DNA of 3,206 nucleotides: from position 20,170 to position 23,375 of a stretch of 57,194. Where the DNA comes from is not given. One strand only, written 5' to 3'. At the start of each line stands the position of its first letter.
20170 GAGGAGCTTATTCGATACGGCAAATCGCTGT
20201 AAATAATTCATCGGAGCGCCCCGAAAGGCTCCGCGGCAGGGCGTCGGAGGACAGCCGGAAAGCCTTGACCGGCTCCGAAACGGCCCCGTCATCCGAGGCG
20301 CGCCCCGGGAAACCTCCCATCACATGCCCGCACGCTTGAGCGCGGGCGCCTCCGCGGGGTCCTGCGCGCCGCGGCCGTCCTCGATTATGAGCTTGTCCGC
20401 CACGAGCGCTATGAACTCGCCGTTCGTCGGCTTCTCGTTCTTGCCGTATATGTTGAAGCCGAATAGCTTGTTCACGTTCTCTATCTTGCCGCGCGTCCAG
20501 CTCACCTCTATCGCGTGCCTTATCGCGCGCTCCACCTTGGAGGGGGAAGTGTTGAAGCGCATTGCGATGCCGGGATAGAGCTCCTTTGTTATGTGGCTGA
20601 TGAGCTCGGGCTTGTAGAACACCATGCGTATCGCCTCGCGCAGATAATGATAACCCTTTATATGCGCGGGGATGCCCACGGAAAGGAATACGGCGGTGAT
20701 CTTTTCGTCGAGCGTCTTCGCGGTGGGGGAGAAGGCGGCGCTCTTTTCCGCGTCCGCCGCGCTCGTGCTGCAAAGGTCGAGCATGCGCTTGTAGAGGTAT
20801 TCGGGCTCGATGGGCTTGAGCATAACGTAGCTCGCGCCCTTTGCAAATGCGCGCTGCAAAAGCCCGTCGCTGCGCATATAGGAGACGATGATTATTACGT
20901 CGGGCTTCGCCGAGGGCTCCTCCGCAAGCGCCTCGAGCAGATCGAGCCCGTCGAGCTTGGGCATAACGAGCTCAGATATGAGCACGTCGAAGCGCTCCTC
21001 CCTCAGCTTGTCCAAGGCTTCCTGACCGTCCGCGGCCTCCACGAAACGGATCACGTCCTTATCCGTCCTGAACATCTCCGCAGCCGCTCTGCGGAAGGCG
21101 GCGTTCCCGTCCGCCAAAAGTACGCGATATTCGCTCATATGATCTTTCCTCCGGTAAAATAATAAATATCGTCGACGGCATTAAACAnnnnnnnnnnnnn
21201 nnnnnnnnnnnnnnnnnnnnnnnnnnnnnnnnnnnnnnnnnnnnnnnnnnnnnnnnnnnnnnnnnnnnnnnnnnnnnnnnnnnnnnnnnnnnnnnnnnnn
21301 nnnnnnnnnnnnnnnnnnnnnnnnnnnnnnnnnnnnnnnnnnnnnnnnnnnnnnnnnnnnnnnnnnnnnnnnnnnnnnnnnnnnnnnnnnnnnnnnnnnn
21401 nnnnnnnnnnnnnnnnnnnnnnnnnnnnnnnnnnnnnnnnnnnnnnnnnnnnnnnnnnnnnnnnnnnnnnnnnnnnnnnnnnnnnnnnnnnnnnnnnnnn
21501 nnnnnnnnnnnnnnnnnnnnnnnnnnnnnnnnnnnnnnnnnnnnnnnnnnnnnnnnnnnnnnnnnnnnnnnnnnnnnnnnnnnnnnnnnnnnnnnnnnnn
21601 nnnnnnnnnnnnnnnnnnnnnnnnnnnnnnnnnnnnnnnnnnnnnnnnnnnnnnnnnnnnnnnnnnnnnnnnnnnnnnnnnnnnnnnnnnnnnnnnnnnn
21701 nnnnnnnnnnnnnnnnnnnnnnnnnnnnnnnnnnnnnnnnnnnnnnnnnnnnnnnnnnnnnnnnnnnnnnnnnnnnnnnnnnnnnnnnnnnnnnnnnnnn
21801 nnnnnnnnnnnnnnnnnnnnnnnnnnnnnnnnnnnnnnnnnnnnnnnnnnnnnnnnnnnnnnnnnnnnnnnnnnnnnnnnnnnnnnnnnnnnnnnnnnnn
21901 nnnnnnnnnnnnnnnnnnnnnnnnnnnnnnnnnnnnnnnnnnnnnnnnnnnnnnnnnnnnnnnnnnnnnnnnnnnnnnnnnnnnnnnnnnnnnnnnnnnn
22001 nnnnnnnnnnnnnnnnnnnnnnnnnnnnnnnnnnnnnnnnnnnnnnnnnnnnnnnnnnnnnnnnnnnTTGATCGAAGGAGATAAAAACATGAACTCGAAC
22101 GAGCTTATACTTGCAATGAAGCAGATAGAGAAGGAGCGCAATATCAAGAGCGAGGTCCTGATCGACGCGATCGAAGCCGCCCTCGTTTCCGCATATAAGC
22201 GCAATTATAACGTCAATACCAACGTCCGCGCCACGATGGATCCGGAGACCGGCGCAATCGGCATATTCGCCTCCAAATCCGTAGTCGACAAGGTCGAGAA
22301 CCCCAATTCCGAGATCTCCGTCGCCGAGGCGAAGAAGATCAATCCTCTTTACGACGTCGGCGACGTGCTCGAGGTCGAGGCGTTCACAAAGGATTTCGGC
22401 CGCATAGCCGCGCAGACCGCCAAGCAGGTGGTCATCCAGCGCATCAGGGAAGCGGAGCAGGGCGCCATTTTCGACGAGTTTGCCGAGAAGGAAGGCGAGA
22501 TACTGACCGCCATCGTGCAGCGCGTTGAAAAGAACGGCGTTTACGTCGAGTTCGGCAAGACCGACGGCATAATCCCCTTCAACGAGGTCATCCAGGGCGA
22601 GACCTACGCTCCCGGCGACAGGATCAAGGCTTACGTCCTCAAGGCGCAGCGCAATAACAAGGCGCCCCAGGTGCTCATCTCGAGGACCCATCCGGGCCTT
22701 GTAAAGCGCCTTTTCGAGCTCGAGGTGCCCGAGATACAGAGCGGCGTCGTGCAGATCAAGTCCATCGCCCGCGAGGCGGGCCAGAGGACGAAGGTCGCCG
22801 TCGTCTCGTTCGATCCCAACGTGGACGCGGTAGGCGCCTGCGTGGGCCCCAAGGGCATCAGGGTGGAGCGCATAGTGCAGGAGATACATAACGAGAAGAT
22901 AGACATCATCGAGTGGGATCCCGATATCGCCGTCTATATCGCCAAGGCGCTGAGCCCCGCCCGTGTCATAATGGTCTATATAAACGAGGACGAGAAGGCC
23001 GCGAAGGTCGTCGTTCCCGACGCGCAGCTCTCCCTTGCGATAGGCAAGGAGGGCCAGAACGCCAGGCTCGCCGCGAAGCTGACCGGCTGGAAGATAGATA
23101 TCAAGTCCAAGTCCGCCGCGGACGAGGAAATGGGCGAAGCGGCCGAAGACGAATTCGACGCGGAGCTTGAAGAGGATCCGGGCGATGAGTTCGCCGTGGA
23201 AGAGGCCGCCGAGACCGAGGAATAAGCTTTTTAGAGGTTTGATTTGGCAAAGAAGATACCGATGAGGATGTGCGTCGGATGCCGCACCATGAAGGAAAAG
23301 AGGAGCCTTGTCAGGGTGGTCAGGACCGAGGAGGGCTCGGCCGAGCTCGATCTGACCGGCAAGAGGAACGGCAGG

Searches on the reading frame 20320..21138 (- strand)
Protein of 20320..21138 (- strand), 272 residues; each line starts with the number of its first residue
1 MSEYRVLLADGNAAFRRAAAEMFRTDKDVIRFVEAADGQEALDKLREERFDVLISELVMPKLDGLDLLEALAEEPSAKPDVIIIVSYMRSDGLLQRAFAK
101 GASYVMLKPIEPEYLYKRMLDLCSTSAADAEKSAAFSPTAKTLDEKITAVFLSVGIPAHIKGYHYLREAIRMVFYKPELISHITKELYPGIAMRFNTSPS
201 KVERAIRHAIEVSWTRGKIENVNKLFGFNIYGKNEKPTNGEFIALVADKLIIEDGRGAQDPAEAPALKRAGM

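Call 65: search_protein_families(library=pfam, proteins=[window:20320-21138:-], max_evalue=0.00001)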
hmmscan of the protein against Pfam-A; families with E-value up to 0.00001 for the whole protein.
window:20320-21138:- (272 aa): 2 families
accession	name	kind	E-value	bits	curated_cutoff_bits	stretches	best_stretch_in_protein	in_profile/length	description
PF08769.17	Spo0A_C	-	1.5e-39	134.6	25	1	147-250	1-104/104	Sporulation initiation factor Spo0A C terminal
PF00072.30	Response_reg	-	9.8e-19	68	30.2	1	6-118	1-109/111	Response regulator receiver domain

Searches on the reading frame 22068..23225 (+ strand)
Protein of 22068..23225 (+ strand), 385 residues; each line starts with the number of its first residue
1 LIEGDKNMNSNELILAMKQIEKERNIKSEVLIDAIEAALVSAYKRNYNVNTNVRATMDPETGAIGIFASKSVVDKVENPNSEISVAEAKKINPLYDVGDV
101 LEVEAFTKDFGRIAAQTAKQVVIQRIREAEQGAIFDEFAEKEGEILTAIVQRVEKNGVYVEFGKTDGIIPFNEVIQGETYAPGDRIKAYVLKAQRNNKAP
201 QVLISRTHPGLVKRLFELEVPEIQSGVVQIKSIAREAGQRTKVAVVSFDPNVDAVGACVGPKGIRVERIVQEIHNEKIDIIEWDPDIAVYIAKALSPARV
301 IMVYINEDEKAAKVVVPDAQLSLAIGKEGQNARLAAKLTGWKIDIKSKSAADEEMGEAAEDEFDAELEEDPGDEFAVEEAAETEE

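Call 65: search_protein_families(library=pfam, proteins=[window:22068-23225:+], max_evalue=0.00001)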
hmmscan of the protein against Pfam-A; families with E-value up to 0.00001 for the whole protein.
window:22068-23225:+ (385 aa): 3 families
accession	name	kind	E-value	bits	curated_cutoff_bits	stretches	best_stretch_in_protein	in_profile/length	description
PF08529.16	NusA_N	-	2e-42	144.6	23.8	1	12-131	1-118/119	NusA N-terminal domain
PF13184.12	KH_5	-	1.2e-26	93.1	27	1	237-304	1-68/69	NusA-like KH domain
PF00575.29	S1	-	1.3e-10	41.9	22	1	141-202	3-71/74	S1 RNA binding domain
